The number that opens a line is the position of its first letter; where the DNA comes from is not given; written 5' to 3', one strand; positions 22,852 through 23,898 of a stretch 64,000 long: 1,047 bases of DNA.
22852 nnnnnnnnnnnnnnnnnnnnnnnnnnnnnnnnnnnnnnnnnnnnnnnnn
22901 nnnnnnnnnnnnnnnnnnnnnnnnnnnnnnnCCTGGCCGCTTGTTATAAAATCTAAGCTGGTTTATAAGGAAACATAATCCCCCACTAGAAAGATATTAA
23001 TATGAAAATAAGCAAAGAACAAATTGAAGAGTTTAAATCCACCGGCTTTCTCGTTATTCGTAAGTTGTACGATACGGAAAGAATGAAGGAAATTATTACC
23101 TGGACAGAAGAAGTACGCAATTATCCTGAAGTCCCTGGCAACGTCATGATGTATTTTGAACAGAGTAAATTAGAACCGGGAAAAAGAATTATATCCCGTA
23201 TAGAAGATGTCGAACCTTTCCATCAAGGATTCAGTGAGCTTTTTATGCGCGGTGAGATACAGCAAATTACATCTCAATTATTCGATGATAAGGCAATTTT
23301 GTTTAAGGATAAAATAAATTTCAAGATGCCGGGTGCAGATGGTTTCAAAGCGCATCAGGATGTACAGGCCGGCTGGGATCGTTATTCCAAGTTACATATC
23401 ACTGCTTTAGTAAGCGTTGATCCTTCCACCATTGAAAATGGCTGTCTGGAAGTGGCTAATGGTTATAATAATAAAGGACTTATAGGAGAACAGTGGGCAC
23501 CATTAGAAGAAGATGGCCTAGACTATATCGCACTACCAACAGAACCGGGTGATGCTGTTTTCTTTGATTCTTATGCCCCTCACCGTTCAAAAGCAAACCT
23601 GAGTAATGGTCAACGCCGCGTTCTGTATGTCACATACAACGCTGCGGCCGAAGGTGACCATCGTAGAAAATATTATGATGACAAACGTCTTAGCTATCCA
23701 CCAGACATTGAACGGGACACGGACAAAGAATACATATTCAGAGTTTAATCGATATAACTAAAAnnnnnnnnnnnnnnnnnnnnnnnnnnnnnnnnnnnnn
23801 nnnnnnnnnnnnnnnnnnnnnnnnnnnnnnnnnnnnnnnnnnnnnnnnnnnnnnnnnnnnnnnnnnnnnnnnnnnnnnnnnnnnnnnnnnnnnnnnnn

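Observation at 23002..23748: Uncharacterised PhyH-family Fe/2OG dioxygenase embedded between hpnG and hpnN: candidate hopanoid-tailoring oxygenase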

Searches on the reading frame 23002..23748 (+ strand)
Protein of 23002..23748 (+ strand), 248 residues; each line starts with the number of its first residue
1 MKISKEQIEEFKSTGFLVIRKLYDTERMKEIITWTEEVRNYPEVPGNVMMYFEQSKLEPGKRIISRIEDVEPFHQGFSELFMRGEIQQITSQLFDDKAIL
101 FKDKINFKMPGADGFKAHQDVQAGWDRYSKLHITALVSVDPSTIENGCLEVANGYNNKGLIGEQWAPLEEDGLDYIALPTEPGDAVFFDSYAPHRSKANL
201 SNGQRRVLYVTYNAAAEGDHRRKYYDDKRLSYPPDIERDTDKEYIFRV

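Call 4: search_protein_families(library=pfam, proteins=[window:23002-23748:+], max_evalue=0.01)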
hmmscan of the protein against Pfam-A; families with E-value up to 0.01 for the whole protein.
window:23002-23748:+ (248 aa): 1 family
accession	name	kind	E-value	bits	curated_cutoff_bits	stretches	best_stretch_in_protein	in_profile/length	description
PF05721.19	PhyH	-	2.6e-17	64.2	22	1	11-207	1-213/213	Phytanoyl-CoA dioxygenase (PhyH)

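Call 5: search_protein_families(library=ncbifam, proteins=[window:23002-23748:+], max_evalue=0.001)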
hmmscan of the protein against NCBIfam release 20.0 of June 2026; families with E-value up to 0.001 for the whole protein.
window:23002-23748:+ (248 aa): 3 families
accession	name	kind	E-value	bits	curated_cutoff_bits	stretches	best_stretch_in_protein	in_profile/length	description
NF052437.1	MPhHdxlPhnYGIM8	equivalog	5.3e-52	176.9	500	1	2-241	4-241/260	methylphosphonate hydroxylase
TIGR01762.1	chlorin-enz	subfamily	7.2e-05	22.2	226.3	0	3-158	3-159/288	chlorinating enzyme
TIGR02408.1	ectoine_ThpD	equivalog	0.00013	21.4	336.5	0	180-220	215-255/277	ectoine hydroxylase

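Call 6: find_homologous_proteins(query=window:23002-23745:+)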
Query window:23002-23745:+ (248 aa): 3665 proteins with E <= 0.001 among 3855 candidates; the best 120 are listed.
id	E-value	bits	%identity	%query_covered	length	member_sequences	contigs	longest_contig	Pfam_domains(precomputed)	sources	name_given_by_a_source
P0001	7.8e-166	568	100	100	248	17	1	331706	PF05721.20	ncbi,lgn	-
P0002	5.0e-148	509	87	100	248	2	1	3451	PF05721.20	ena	-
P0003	2.4e-146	504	86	100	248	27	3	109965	PF05721.20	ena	-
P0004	4.9e-146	503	87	100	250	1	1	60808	PF05721.20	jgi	jgi:2-aminoethylphosphonate dioxygenase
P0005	1.9e-145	501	85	100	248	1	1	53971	PF05721.20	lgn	-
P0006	2.5e-145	500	88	100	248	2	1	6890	PF05721.20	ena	-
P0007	7.3e-145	499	85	100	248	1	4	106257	PF05721.20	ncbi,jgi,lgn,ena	-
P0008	2.1e-144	497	86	100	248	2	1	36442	PF05721.20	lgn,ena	-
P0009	8.8e-144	495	84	100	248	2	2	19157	PF05721.20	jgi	jgi:ectoine hydroxylase-related dioxygenase (phytanoyl-CoA dioxygenase family)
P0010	1.2e-142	492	83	100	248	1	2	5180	PF05721.20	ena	-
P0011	4.4e-142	490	85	100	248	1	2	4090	PF05721.20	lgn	-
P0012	1.3e-140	485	83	100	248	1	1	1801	PF05721.20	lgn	-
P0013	3.7e-140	483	82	100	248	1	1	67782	PF05721.20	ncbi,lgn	-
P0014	7.2e-140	482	83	100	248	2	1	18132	PF05721.20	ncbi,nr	ncbi:MAG: phytanoyl-CoA dioxygenase family protein [Proteobacteria bacterium]|nr:phytanoyl-CoA dioxy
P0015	1.0e-139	482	83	100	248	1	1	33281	PF05721.20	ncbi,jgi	-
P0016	2.1e-139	481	82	100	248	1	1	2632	PF05721.20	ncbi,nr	ncbi:MAG: phytanoyl-CoA dioxygenase family protein [Proteobacteria bacterium]|nr:phytanoyl-CoA dioxy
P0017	4.8e-139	480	81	100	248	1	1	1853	PF05721.20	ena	-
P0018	5.6e-139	480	81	100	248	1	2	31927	PF05721.20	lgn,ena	-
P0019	6.5e-139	479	81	100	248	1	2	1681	PF05721.20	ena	-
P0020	1.1e-138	479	82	100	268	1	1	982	PF05721.20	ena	-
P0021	3.3e-138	477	80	100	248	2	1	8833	PF05721.20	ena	-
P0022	1.0e-137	475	81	100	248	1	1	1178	PF05721.20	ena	-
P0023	6.6e-137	473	80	100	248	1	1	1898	PF05721.20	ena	-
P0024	7.0e-137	473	79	100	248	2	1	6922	PF05721.20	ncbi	-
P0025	8.1e-137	472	81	100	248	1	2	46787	PF05721.20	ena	-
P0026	1.7e-136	471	80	100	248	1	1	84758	PF05721.20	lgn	-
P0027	3.4e-136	470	81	100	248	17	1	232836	PF05721.20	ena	-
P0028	8.3e-136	469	79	100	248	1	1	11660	PF05721.20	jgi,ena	-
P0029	2.4e-135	468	79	100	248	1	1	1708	PF05721.20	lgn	-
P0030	1.4e-134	465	80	100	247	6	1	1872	PF05721.20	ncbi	-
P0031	1.8e-134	465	78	100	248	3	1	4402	PF05721.20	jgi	-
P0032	1.8e-134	465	78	100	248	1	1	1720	PF05721.20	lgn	-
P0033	3.9e-134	464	77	100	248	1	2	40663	PF05721.20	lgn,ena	-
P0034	1.0e-133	462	79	100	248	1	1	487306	PF05721.20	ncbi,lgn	-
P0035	2.2e-133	461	79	100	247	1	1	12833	PF05721.20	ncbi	-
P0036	2.7e-133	461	79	100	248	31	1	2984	PF05721.20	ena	-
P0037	5.2e-133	460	77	100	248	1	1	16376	PF05721.20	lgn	-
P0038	5.8e-133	460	77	100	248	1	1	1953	PF05721.20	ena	-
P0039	6.0e-133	460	77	100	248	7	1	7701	PF05721.20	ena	-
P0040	6.0e-133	460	78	100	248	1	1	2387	PF05721.20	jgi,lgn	-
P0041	1.1e-132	459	78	100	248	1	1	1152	PF05721.20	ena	-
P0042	4.2e-132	457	79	100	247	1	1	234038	PF05721.20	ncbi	-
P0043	2.2e-130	451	78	100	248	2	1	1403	PF05721.20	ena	-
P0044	2.2e-130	451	75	100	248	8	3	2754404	PF05721.20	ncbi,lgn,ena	-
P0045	2.4e-130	451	78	100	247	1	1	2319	PF05721.20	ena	-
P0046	3.6e-130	451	77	100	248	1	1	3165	PF05721.20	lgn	-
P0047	6.2e-130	450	77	100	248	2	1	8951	PF05721.20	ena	-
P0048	7.5e-129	446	75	100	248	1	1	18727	PF05721.20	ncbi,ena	-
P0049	7.6e-128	443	75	100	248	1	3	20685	PF05721.20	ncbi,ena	-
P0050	2.6e-127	441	73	100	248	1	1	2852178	PF05721.20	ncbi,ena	-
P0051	3.7e-127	441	80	93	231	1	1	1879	PF05721.20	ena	-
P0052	4.0e-127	441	73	100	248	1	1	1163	PF05721.20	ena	-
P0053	1.6e-126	439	75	100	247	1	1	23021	PF05721.20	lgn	-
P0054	3.4e-126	438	73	100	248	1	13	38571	PF05721.20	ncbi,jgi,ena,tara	tara:strand:- start:90 stop:836 length:747 start_codon:yes stop_codon:yes gene_type:complete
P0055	5.2e-126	437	79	93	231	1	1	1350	PF05721.20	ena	-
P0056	6.3e-126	437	73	100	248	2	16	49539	PF05721.20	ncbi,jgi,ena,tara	tara:strand:+ start:1372 stop:2118 length:747 start_codon:yes stop_codon:yes gene_type:complete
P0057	1.9e-125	435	72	100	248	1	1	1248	PF05721.20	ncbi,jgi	-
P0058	8.2e-125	433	73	100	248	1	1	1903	PF05721.20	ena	-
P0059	1.0e-123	430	72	100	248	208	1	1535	PF05721.20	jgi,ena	-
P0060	1.3e-123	429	73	100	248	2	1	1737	PF05721.20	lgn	-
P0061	1.5e-123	429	72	100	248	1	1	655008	PF05721.20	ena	-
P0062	1.6e-123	429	73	100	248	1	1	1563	PF05721.20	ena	-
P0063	1.7e-123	429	72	100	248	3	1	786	PF05721.20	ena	-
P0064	2.3e-123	428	71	100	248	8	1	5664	PF05721.20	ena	-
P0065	3.2e-123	428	75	100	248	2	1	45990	PF05721.20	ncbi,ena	-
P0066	6.2e-123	427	73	100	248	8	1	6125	PF05721.20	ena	-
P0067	6.8e-123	427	72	100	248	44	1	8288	PF05721.20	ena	-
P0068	2.2e-122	425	72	100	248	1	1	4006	PF05721.20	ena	-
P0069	3.0e-122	425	71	100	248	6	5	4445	PF05721.20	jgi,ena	jgi:hypothetical protein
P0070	6.3e-122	424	71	100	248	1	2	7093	PF05721.20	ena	-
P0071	6.7e-122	424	72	100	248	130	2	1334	PF05721.20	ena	-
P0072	1.5e-121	422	72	100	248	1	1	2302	PF05721.20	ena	-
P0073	9.5e-120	417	71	100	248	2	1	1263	PF05721.20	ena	-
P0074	2.2e-119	415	71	100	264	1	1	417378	PF05721.20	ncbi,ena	-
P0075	5.2e-118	411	70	100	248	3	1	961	PF05721.20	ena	-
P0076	2.3e-116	405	67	99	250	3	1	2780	PF05721.20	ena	-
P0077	1.1e-115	403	69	100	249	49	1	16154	PF05721.20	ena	-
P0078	4.0e-115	401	67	99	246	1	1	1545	PF05721.20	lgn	-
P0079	4.8e-115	401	67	99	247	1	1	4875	PF05721.20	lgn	-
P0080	5.1e-115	401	66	100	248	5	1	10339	PF05721.20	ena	-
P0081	7.6e-115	401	68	99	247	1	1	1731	PF05721.20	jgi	jgi:2-aminoethylphosphonate dioxygenase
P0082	9.6e-115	400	69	98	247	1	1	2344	PF05721.20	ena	-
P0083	1.7e-114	399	67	99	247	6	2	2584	PF05721.20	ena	-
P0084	2.7e-114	399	67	100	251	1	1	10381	PF05721.20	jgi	jgi:2-aminoethylphosphonate dioxygenase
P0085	6.7e-114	397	67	99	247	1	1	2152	PF05721.20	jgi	jgi:ectoine hydroxylase-related dioxygenase (phytanoyl-CoA dioxygenase family)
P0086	9.0e-114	397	66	99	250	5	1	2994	PF05721.20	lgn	-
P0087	2.4e-113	396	67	99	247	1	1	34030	PF05721.20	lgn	-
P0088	2.7e-113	395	67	99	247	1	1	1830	PF05721.20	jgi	jgi:2-aminoethylphosphonate dioxygenase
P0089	2.8e-113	395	67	99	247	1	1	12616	PF05721.20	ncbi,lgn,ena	-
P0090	3.0e-113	395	66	99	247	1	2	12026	PF05721.20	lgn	-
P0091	3.8e-113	395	66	99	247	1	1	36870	PF05721.20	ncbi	-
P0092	3.8e-113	395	66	99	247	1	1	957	PF05721.20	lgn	-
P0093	4.4e-113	395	67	99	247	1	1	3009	PF05721.20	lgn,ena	-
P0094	4.9e-113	395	75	89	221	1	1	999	PF05721.20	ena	-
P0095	1.3e-112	393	66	99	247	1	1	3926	PF05721.20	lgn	-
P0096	1.3e-112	393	67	100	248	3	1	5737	PF05721.20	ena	-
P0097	1.3e-112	393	65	99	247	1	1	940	PF05721.20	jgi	jgi:2-aminoethylphosphonate dioxygenase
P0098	1.5e-112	393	67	100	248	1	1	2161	PF05721.20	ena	-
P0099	1.6e-112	393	67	100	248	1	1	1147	PF05721.20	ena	-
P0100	2.1e-112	393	67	100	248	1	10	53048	PF05721.20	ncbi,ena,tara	ncbi:MAG: phytanoyl-CoA dioxygenase family protein [Gammaproteobacteria bacterium]|tara:strand:+ sta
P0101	2.1e-112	393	67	100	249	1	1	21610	PF05721.20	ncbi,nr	ncbi:MAG: phytanoyl-CoA dioxygenase [Legionellales bacterium]|nr:phytanoyl-CoA dioxygenase [Legionel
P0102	2.1e-112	393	65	99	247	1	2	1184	PF05721.20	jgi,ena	-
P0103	3.7e-112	392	66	99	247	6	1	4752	PF05721.20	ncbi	-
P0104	4.3e-112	392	52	69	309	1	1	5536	PF05721.20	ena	-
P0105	5.1e-112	391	67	99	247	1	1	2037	PF05721.20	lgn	-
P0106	5.7e-112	391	65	99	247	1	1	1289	PF05721.20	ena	-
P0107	6.3e-112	391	65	99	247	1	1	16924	PF05721.20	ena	-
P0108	6.7e-112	391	66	99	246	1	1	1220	PF05721.20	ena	-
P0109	6.7e-112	391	67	99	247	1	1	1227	PF05721.20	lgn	-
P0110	7.5e-112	391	67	100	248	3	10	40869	PF05721.20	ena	-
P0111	1.1e-111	390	65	99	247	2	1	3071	PF05721.20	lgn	-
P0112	1.1e-111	390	65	99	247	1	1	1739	PF05721.20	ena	-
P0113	1.1e-111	390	66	99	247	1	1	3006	PF05721.20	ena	-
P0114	1.1e-111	390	65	99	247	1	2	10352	PF05721.20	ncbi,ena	-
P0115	1.4e-111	390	66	99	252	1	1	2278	PF05721.20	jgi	jgi:ectoine hydroxylase-related dioxygenase (phytanoyl-CoA dioxygenase family)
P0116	1.6e-111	390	66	99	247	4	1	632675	PF05721.20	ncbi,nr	ncbi:MAG: phytanoyl-CoA dioxygenase family protein [Gammaproteobacteria bacterium]|nr:phytanoyl-CoA 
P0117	1.7e-111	390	66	99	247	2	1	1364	PF05721.20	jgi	-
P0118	2.2e-111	389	67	99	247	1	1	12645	PF05721.20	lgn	-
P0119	2.3e-111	389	65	99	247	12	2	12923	PF05721.20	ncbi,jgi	-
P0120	2.7e-111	389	67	100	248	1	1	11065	PF05721.20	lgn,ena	-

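Call 7: find_encoding_contigs(protein=P0001, flank=10000, max_places=3)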
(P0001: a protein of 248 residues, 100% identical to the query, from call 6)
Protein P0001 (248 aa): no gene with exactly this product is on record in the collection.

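Call 9: find_related_loci(query=window:23002-23745:+, collection=genome_contigs, flank=10000)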
Query window:23002-23745:+ (248 aa) in genome_contigs; peptide patterns used: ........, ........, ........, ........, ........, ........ (x = any residue, [..] = any of these).
469 stretches matched a pattern; 190 encode a relative of the query (tblastn E <= 1e-3); the best 80 are kept; 80 distinct loci.
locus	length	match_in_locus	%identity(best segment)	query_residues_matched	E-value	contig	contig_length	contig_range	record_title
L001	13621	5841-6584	92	1-248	2e-160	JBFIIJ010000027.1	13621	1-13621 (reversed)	MAG: Gammaproteobacteria bacterium isolate Mix_sand11.2021.09.Z.47 k141_2205752_length_13621_cov_8.0000, whole genome sh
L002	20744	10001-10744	90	1-248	1e-156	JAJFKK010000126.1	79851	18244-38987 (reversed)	MAG: Gammaproteobacteria bacterium isolate OFTM102 OFTM102_125, whole genome shotgun sequence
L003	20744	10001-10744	90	1-248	3e-155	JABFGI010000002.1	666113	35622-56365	MAG: Proteobacteria bacterium isolate PRO17 c_000000000002, whole genome shotgun sequence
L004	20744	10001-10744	85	1-248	1e-147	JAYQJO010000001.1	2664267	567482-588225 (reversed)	MAG: Pseudomonadota bacterium isolate SD4487_NP_metabat_bins_2.tsv.068 contig_8771_pilon, whole genome shotgun sequence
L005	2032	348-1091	85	1-248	6e-158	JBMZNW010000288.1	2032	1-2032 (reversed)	MAG: Gammaproteobacteria bacterium isolate ME_XS_2212_1_bin57 ME_XS_2212_1_bin57_289, whole genome shotgun sequence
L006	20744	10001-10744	83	1-248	2e-144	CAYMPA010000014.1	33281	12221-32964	MAG TPA_asm: uncultured Enterobacteriaceae bacterium isolate binchicken_co275_158 genome assembly, contig: NODE_1408_len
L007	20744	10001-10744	82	1-248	1e-144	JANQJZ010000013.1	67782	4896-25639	MAG: Gammaproteobacteria bacterium isolate PL25a_bin.135 k99_5387465, whole genome shotgun sequence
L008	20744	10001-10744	82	1-248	4e-143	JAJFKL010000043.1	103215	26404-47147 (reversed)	MAG: Gammaproteobacteria bacterium isolate OFTM147 OFTM147_42, whole genome shotgun sequence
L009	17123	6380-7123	81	1-248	2e-142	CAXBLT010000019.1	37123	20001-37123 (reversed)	MAG TPA_asm: uncultured Gammaproteobacteria bacterium isolate ERR2762121_binner13_Refined_69 genome assembly, contig: ER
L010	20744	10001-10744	81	1-248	7e-142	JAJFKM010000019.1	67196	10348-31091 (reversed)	MAG: Gammaproteobacteria bacterium isolate OFTM63 OFTM63_18, whole genome shotgun sequence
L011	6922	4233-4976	79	1-248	8e-142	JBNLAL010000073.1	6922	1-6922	MAG: Gammaproteobacteria bacterium isolate C2.bin.53.permissive NODE_73_length_6922_cov_2.818846, whole genome shotgun s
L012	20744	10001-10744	80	1-248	1e-141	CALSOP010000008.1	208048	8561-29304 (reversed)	MAG: uncultured Gammaproteobacteria bacterium isolate B_MB66 genome assembly, contig: contig_20668_B_MB66, whole genome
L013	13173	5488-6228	81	1-248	4e-141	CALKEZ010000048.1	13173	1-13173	MAG: uncultured Gammaproteobacteria bacterium isolate S2_Bin_METABAT__254_1 genome assembly, contig: c_000001623406, who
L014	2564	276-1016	81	1-248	4e-149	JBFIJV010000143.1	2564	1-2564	MAG: Gammaproteobacteria bacterium isolate Mix_sand11.2021.09.Z.94 k141_820194_length_2564_cov_41.1057, whole genome sho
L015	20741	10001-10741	81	1-248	7e-141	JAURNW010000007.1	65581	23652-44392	MAG: Gammaproteobacteria bacterium isolate SFB_Poly_Co_19 k141_933783, whole genome shotgun sequence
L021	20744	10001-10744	75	1-248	8e-132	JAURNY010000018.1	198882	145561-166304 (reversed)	MAG: Gammaproteobacteria bacterium isolate SFB_Poly_Co_26 k141_2249239, whole genome shotgun sequence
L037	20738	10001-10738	63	3-248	6e-113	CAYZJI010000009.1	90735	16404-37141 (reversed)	MAG TPA_asm: uncultured Enterobacteriaceae bacterium isolate SRP237561_co1_343 genome assembly, contig: NODE_324_length_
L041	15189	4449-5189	64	3-248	3e-109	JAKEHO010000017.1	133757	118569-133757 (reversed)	MAG: Gammaproteobacteria bacterium isolate PMV_7.24 PMV_7.24.k101_89909, whole genome shotgun sequence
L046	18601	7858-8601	67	1-248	6e-119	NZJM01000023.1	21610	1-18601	MAG: Legionellales bacterium isolate MED1261 MHASMcontig_232902, whole genome shotgun sequence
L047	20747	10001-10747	55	3-248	7e-97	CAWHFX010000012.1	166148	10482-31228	MAG: uncultured beta proteobacterium isolate MFD00392.bin.2.59 genome assembly, contig: contig_41511, whole genome shotg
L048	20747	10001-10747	56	3-248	1e-96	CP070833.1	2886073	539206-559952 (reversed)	MAG: Gammaproteobacteria bacterium isolate bin107 chromosome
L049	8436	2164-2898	55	7-248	4e-95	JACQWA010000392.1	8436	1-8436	MAG: Candidatus Rokuibacteriota bacterium isolate NC_groundwater_1477_Ag_S-0.65um_67_43 S_p65_S5_coassembly_k141_4687879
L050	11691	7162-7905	54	3-248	4e-94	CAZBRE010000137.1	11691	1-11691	MAG TPA_asm: uncultured Alphaproteobacteria bacterium isolate binchicken_co262_60 genome assembly, contig: NODE_6263_len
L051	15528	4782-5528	55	3-248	4e-94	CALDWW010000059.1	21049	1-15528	MAG: uncultured Gammaproteobacteria bacterium isolate N4_Bin_Bin_38_1 genome assembly, contig: c_000002963447, whole gen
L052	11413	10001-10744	55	3-248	6e-94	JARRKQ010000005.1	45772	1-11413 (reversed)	MAG: Alphaproteobacteria bacterium isolate Spart_050_MAG scaffold_57, whole genome shotgun sequence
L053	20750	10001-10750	54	2-248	5e-94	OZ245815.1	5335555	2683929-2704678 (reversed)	MAG: Alphaproteobacteria bacterium isolate 7f0d7cf2-30dd-46ca-8880-9cb867015a81 genome assembly, chromosome: 1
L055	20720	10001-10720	55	9-248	3e-93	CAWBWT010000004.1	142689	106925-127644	MAG: uncultured Alphaproteobacteria bacterium isolate MFD04580.bin.1.150 genome assembly, contig: contig_3046, whole gen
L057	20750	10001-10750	53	2-248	4e-93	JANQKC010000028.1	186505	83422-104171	MAG: Alphaproteobacteria bacterium isolate PL25a_bin.144 k99_76927, whole genome shotgun sequence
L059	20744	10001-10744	54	3-248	2e-92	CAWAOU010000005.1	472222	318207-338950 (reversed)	MAG: uncultured Gammaproteobacteria bacterium isolate MFD03804.bin.1.279 genome assembly, contig: contig_19889, whole ge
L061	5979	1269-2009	54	2-248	1e-91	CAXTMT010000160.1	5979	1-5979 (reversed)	MAG TPA_asm: uncultured Sphingomonadaceae bacterium isolate public_SRR14722149_metawrap_bin.9 genome assembly, contig: p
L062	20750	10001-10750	54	2-248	9e-92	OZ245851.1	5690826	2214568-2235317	MAG: Alphaproteobacteria bacterium isolate f9579e00-a57b-4436-9f3a-59dce60a56f0 genome assembly, chromosome: 1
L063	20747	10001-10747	53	3-248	6e-92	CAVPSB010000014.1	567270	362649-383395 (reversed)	MAG: uncultured Candidatus Rokubacteria bacterium isolate MFD10007.bin.2.196 genome assembly, contig: contig_19289, whol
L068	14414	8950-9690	52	3-248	1e-90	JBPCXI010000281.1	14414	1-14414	MAG: Gammaproteobacteria bacterium isolate MAG_seacave_116 S1Ck127_472430, whole genome shotgun sequence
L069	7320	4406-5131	53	7-248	1e-90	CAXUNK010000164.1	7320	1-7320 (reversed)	MAG TPA_asm: uncultured Acetobacteraceae bacterium isolate public_SRR14722299_metawrap_bin.2 genome assembly, contig: pu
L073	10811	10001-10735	51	4-248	1e-89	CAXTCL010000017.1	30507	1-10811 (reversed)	MAG TPA_asm: uncultured Acetobacteraceae bacterium isolate private_T1868_metawrap_bin.5 genome assembly, contig: private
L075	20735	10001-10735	52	4-248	3e-89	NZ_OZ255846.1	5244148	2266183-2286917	MAG: Rhodopila sp. isolate 3225e88a-9b57-4baa-8622-da991666fbf8 chromosome 1, complete sequence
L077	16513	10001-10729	51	6-248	6e-89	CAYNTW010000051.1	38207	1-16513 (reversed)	MAG TPA_asm: uncultured Steroidobacteraceae bacterium isolate SRP272529_co1_196 genome assembly, contig: NODE_1468_lengt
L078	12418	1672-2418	51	3-248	3e-89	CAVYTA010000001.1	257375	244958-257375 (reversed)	MAG: uncultured Candidatus Rokubacteria bacterium isolate MFD05567.bin.1.1 genome assembly, contig: contig_24121, whole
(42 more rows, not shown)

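Call 34: search_dna_similar(query=window:23002-23745:+, collection=plasmids, mode=protein, max_evalue=1e-10, max_rows=30)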
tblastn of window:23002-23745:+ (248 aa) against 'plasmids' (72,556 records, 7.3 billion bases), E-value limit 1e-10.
Records with a match: 42; places in all: 42; records where one place covers at least 80% of the query: 41.
Best place of each record, by identity: <60% 42.
By first word of the organism name: Rhizobium 34; Mesorhizobium 2; Nostoc 1; Rhodococcus 1; Dietzia 1; Halalkalicoccus 1; Halomarina 1; Azospirillum 1.
By predicted mobility (MOB-suite, as given by PLSDB): conjugative 32; non-mobilizable 10.
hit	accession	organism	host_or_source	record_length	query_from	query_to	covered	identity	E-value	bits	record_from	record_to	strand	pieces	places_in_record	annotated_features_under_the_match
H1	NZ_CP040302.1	Nostoc sp. TCL26-01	Leiosporoceros dussii,pure culture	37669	3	246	98%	38.2%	2e-51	186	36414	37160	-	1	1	phytanoyl-CoA dioxygenase family protein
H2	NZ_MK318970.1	Rhizobium rhizogenes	-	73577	50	248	80%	43.1%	2e-50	183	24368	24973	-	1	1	phytanoyl-CoA dioxygenase family protein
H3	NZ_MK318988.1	Rhizobium rhizogenes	-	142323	50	248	80%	43.1%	2e-50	183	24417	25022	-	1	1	phytanoyl-CoA dioxygenase family protein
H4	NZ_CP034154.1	Rhodococcus sp. NJ-530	Antarctic sea ice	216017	8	225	88%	34.8%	8e-37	144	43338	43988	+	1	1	phytanoyl-CoA dioxygenase family protein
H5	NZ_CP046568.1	Dietzia sp. DQ12-45-1b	product water from oilfield,product ...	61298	8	225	88%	34.4%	1e-34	138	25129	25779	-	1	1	phytanoyl-CoA dioxygenase family protein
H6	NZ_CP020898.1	Rhizobium phaseoli Brasil 5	Phaseolus vulgaris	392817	3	234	94%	27.8%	9e-20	95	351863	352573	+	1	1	phytanoyl-CoA dioxygenase family protein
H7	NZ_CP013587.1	Rhizobium phaseoli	Phaseolus vulgaris,Whole ...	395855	3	234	94%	27.8%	9e-20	95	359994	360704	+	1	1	phytanoyl-CoA dioxygenase family protein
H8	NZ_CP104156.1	Rhizobium sophoriradicis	Phaseolus vulgaris,cell culture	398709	3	234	94%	27.8%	9e-20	95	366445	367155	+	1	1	phytanoyl-CoA dioxygenase family protein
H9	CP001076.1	Rhizobium etli CIAT 652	-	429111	3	234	94%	27.8%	9e-20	95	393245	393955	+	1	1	putative dioxygenase protein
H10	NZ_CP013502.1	Rhizobium esperanzae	Phaseolus vulgaris,Whole ...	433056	3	234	94%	27.8%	9e-20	95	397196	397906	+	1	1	phytanoyl-CoA dioxygenase family protein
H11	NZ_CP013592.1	Rhizobium sp. N871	Phaseolus vulgaris,Whole ...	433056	3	234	94%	27.8%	9e-20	95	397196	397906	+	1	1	phytanoyl-CoA dioxygenase family protein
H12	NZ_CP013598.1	Rhizobium sp. N741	Phaseolus vulgaris,Whole ...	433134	3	234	94%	27.8%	9e-20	95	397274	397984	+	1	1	phytanoyl-CoA dioxygenase family protein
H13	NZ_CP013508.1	Rhizobium sp. N1341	Phaseolus vulgaris,Whole ...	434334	3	234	94%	27.8%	9e-20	95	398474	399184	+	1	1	phytanoyl-CoA dioxygenase family protein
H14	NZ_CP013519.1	Rhizobium sp. N113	Phaseolus vulgaris,Whole ...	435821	3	234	94%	27.8%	9e-20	95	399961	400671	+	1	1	phytanoyl-CoA dioxygenase family protein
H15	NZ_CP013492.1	Rhizobium sp. N6212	Phaseolus vulgaris,Whole ...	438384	3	234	94%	27.8%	9e-20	95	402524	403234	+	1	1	phytanoyl-CoA dioxygenase family protein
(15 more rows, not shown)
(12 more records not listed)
